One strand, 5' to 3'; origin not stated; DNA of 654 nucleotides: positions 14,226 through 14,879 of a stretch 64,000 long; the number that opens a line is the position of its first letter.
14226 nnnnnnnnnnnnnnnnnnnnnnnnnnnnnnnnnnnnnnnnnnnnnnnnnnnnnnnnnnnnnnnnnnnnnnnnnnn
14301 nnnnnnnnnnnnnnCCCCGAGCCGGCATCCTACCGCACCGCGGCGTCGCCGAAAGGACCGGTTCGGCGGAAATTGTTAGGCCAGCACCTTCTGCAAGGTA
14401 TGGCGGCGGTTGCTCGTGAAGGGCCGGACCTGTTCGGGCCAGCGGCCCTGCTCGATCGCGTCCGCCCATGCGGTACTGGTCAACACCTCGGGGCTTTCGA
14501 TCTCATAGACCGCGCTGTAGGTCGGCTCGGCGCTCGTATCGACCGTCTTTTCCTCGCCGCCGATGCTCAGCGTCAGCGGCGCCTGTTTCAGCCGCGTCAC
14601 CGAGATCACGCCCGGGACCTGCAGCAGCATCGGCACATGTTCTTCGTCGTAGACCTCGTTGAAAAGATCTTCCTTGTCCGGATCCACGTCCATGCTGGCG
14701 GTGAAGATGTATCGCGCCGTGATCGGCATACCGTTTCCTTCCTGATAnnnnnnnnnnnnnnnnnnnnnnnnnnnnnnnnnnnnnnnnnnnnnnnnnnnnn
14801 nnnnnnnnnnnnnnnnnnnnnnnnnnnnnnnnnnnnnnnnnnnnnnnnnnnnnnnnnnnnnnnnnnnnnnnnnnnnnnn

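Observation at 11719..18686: Compact divergent Rieske-oxygenase / extradiol-dioxygenase cluster with anion transporters but no electron-transfer partners, hydrolase or regulator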

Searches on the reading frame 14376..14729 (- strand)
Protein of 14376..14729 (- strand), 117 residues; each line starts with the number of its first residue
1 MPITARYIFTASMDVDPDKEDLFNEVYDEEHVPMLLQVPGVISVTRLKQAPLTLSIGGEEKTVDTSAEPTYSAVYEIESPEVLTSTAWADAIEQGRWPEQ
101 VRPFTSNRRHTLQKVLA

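Call 3: search_protein_families(library=pfam, proteins=[window:14376-14729:-])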
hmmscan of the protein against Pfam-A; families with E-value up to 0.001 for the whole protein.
window:14376-14729:- (117 aa): 0 families
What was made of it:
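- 14376..14729 (-): 117-aa dimeric alpha+beta-barrel (EthD/ABM-like) protein of a large, highly conserved, unnamed family. Lies 18 nt downstream of the extradiol gene. No Pfam hit (call 3).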

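Call 4: search_protein_families(library=ncbifam, proteins=[window:14376-14729:-])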
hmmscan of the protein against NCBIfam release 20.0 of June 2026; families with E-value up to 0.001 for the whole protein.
window:14376-14729:- (117 aa): 0 families

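Call 17: search_protein_families(library=ncbifam, proteins=[window:14376-14729:-], max_evalue=1)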
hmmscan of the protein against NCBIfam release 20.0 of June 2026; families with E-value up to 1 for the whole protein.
window:14376-14729:- (117 aa): 1 family
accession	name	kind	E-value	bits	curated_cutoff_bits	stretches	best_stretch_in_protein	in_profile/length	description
TIGR02118.1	TIGR02118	subfamily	0.002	18.7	30.5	1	17-72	11-64/103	EthD family reductase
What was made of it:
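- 14376..14729 (-): TIGR02118 E=0.002 (call 17).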

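Call 40: search_solved_structures(query=window:14376-14729:-, max_evalue=10)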
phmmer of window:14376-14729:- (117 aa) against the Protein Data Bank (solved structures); distinct sequences matched with E-value up to 10: 2.
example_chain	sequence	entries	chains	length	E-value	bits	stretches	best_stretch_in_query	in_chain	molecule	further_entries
2g36_A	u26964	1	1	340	1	13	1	13-66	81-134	Tryptophanyl-tRNA synthetase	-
2ftr_A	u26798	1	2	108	1.5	12.4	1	15-52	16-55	BH0200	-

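Call 53: find_homologous_proteins(query=window:14376-14729:-, max_evalue=0.001)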
Query window:14376-14729:- (117 aa): 2220 proteins with E <= 0.001 among 2221 candidates; the best 120 are listed.
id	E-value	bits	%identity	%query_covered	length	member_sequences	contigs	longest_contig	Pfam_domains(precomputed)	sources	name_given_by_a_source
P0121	1.2e-70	253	100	100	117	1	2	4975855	-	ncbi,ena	-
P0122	3.5e-67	241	94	99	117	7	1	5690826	-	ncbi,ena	-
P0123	1.9e-66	239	93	99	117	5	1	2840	-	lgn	-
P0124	2.2e-65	236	93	99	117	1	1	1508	-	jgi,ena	-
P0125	5.9e-65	234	91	99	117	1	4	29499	-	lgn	-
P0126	2.0e-64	233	91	99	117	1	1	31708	-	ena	-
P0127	2.0e-64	233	90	99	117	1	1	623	-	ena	-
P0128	2.2e-64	233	91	99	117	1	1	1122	-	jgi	jgi:hypothetical protein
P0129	2.8e-64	232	91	99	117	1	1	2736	-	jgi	jgi:hypothetical protein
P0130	3.0e-64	232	91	99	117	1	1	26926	-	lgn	-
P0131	4.0e-64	232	91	99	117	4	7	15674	-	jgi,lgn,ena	jgi:hypothetical protein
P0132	6.3e-64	231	91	99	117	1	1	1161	-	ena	-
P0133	5.7e-63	228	91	99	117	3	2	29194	-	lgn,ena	-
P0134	5.0e-55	202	77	99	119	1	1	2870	-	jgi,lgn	-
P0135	5.2e-55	202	77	99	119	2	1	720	-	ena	-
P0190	1.0e-49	185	70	99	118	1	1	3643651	-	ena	-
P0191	1.1e-49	185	68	99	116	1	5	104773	-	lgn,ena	-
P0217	4.4e-49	183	70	99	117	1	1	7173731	-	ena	-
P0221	5.2e-49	183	66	99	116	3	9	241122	-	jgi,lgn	jgi:hypothetical protein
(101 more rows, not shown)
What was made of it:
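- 14376..14729 (-): 2220 homologues (call 53).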

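Call 54: find_encoding_contigs(protein=P0121, flank=10000, max_places=2)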
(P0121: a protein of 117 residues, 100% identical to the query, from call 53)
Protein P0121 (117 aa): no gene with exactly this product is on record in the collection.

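Call 55: find_encoding_contigs(protein=P0190, flank=7000, max_places=1)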
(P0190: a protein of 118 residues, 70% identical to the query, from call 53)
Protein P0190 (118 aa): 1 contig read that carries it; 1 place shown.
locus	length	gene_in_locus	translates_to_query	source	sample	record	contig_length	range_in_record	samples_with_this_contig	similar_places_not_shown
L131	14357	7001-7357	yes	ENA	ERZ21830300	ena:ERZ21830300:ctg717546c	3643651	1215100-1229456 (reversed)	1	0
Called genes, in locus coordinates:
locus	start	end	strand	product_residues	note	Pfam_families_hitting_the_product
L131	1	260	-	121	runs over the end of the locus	PF13975:gag-asp_proteas (weak)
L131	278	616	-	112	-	PF13650:Asp_protease_2 (weak), PF13975:gag-asp_proteas (weak)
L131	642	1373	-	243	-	PF02585:PIG-L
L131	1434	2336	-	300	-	PF00528:BPD_transp_1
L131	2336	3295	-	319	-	PF19300:BPD_transp_1_N, PF00528:BPD_transp_1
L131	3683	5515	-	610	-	PF00496:SBP_bac_5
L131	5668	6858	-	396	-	PF00296:Bac_luciferase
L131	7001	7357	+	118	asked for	-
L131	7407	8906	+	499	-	PF07690:MFS_1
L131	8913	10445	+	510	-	PF00083:Sugar_tr (weak), PF07690:MFS_1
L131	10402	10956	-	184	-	-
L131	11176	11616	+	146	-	PF01475:FUR, PF12840:HTH_20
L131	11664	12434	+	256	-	PF00005:ABC_tran, PF13304:AAA_21 (faint)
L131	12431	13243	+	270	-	PF00950:ABC-3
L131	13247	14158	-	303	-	PF01479:S4, PF00849:PseudoU_synth_2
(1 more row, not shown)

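Call 56: find_encoding_contigs(protein=P0217, flank=7000, max_places=1)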
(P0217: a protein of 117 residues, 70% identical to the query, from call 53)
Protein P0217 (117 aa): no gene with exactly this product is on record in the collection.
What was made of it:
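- Tried and rejected: Exact-sequence look-ups of two 117-aa homologues (P0121, P0217) returned nothing and cost two look-ups (calls 54, 56).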

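Call 57: find_encoding_contigs(protein=P0221, flank=6000, max_places=3)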
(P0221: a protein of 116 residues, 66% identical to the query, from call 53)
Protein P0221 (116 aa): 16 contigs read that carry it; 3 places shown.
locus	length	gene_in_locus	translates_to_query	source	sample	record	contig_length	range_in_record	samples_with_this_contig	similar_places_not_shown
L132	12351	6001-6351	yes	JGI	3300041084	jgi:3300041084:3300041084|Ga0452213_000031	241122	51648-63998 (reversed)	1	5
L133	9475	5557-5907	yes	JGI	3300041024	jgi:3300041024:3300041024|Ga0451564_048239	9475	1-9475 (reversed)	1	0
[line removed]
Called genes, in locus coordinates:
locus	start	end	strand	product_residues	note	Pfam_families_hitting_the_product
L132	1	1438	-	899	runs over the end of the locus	PF04295:GD_AH_second, PF20629:GD_AH_C, PF04295:GD_AH_second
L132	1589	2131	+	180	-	PF13801:Metal_resist, PF07813:LTXXQ (weak)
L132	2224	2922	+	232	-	PF00072:Response_reg, PF00486:Trans_reg_C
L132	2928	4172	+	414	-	PF00672:HAMP, PF00512:HisKA, PF02518:HATPase_c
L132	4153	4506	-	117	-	PF23544:AtuA_ferredoxin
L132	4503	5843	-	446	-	PF07287:AtuA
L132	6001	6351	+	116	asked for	-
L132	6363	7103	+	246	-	PF00106:adh_short, PF01370:Epimerase, PF13460:NAD_binding_10, PF13561:adh_short_C2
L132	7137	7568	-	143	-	-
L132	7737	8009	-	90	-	PF00076:RRM_1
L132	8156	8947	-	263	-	PF00106:adh_short, PF01370:Epimerase, PF08659:KR, PF13561:adh_short_C2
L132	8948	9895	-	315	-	PF03446:NAD_binding_2, PF03807:F420_oxidored (weak), PF14833:NAD_binding_11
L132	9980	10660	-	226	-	PF00571:CBS, PF04972:BON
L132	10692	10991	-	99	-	PF03795:YCII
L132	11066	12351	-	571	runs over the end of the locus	PF02776:TPP_enzyme_N, PF00205:TPP_enzyme_M, PF02775:TPP_enzyme_C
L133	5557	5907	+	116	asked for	-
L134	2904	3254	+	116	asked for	-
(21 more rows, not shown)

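Call 58: find_encoding_contigs(protein=P0191, flank=6000, max_places=3)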
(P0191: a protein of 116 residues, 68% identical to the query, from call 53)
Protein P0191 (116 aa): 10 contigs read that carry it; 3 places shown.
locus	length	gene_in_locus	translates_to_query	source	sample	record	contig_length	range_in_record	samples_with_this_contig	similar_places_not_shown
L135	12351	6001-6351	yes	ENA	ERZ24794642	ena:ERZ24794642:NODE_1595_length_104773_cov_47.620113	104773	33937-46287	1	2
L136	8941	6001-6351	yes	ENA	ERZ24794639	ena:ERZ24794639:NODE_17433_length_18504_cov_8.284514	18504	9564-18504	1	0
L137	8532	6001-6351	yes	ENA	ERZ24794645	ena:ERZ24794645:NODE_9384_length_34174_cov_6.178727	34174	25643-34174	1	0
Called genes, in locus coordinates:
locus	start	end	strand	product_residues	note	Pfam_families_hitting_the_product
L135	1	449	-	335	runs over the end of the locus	PF01408:GFO_IDH_MocA, PF22725:GFO_IDH_MocA_C3, PF02894:GFO_IDH_MocA_C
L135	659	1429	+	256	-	-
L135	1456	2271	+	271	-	PF13417:GST_N_3 (weak), PF13409:GST_N_2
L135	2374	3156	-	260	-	PF00378:ECH_1, PF16113:ECH_2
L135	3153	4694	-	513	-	PF01144:CoA_trans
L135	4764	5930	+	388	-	PF02771:Acyl-CoA_dh_N, PF02770:Acyl-CoA_dh_M, PF00441:Acyl-CoA_dh_1, PF08028:Acyl-CoA_dh_2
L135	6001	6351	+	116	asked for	-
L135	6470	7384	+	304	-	PF00551:Formyl_trans_N, PF02911:Formyl_trans_C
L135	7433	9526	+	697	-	PF05378:Hydant_A_N, PF01968:Hydantoinase_A, PF19278:Hydant_A_C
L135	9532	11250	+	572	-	PF02538:Hydantoinase_B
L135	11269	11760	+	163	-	PF00903:Glyoxalase, PF13669:Glyoxalase_4 (weak)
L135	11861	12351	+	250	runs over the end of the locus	PF00106:adh_short, PF08659:KR, PF13561:adh_short_C2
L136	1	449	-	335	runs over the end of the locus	PF01408:GFO_IDH_MocA, PF22725:GFO_IDH_MocA_C3, PF02894:GFO_IDH_MocA_C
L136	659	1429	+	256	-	-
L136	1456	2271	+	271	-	PF13417:GST_N_3 (weak), PF13409:GST_N_2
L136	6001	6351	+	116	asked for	-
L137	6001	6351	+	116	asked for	-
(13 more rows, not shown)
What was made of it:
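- Tried and rejected: Rejected: its contexts elsewhere are unrelated (calls 55, 57, 58).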

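Call 63: predict_structure(alignment_id=A1)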
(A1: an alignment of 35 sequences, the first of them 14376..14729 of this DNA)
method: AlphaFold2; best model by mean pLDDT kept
length: 117 residues; sequences in the alignment: 35
mean_pLDDT: 95.4   pTM: 0.84
mean pLDDT of the five models: 95.4, 95.3, 94.4, 94.1, 94.1
residues with pLDDT >= 90: 111; 70-90: 5; 50-70: 1; < 50: 0
segments of 3 or more residues with pLDDT < 50: none
pLDDT, mean of each block of 10 residues (from residue 1): 90 97 97 96 96 94 93 97 98 95 97 93
secondary structure, 60 per line:
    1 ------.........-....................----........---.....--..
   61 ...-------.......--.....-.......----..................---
elements in order: E7-15 H17-36 E41-48 E52-56 E59-63 E71-77 H80-84 H86-92 H97-104 E105-114
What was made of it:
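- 14376..14729 (-): AF2 pLDDT 95.4 (call 63).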

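Call 65: fold_search(model_id=the predicted structure, library=pdb)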
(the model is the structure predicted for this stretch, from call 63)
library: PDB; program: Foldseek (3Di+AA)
matches with E <= 10: 1450; with E <= 0.001: 16
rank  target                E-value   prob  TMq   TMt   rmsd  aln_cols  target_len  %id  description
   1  2ftr_B                6.6e-05  1.00  0.57  0.65   5.8       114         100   12  Crystal structure of an ethyl tert-butyl ether d (ethd) family protein (bh0200) from bacillus halodurans c-125 at 1.40 (released 2006-02-07)
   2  2ftr_A                7.5e-05  1.00  0.60  0.66   5.2       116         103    9  Crystal structure of an ethyl tert-butyl ether d (ethd) family protein (bh0200) from bacillus halodurans c-125 at 1.40 (released 2006-02-07)
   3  1iuj_A                1.2e-04  1.00  0.53  0.60   6.5       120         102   15  The structure of TT1380 protein from thermus thermophilus (released 2003-09-09)
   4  1si9_A                2.1e-04  1.00  0.62  0.68   4.5       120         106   18  Boiling stable protein isolated from Populus tremula (released 2004-09-21)
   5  1iuj_B                2.3e-04  1.00  0.58  0.65   5.5       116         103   16  The structure of TT1380 protein from thermus thermophilus (released 2003-09-09)
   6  8ozo_A                2.8e-04  1.00  0.61  0.67   4.7       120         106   18  Populus tremula stable protein 1 with N-terminal binding peptide extension (released 2024-03-27)
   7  6ple_A                4.1e-04  1.00  0.60  0.71   4.9       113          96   15  Crystal structure of MhuD R26S mutant in complex with biliverdin (released 2019-11-06)
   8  2gff_A                5.3e-04  1.00  0.54  0.63   3.8       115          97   17  Crystal Structure of Yersinia pestis LsrG (released 2007-04-03)
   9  3hx9_B                6.0e-04  1.00  0.59  0.69   4.5       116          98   16  Structure of heme-degrader, MhuD (Rv3592), from Mycobacterium tuberculosis with two hemes bound in its active site (released 2009-12-01)
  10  5b0d_A                6.8e-04  1.00  0.62  0.71   4.7       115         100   10  Polyketide cyclase OAC from Cannabis sativa, Y27W mutant (released 2016-01-27)
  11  2gff_B                7.2e-04  1.00  0.54  0.61   3.9       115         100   18  Crystal Structure of Yersinia pestis LsrG (released 2007-04-03)
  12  3kg1_A                7.7e-04  1.00  0.58  0.67   3.7       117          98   14  Crystal structure of SnoaB, a cofactor-independent oxygenase from Streptomyces nogalater, mutant N63A (released 2010-01-26)
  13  2zdo_A                7.7e-04  1.00  0.52  0.55   8.7       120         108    9  Crystal structure of IsdG-N7A in complex with hemin (released 2008-08-19)
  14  3qmq_C                9.3e-04  1.00  0.54  0.61   4.1       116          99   16  Crystal Structure of E. coli LsrG (released 2011-04-13)
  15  2ril                  9.9e-04  1.00  0.59  0.71   3.7       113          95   18  Crystal structure of a putative monooxygenase (YP_001095275.1) from Shewanella loihica PV-4 at 1.26 A resolution (released 2007-10-23)
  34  3hx9_A                1.7e-03  1.00  0.58  0.66   4.6       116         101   16  Structure of heme-degrader, MhuD (Rv3592), from Mycobacterium tuberculosis with two hemes bound in its active site (released 2009-12-01)
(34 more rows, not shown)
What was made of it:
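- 14376..14729 (-): Foldseek hits to 2ftr, 1si9, LsrG and MhuD (call 65).
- On Dimeric alpha+beta barrel (EthD/ABM) superfamily (117-aa protein): Foldseek probability 1.00 to 2ftr, 1si9, 2gff and 3hx9, with TM 0.53-0.62 normalised to the query (call 65).
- Checked: It is a dimeric alpha+beta-barrel fold (AF2 pLDDT 95.4; Foldseek hits to EthD, ABM and SP1; calls 63, 65).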
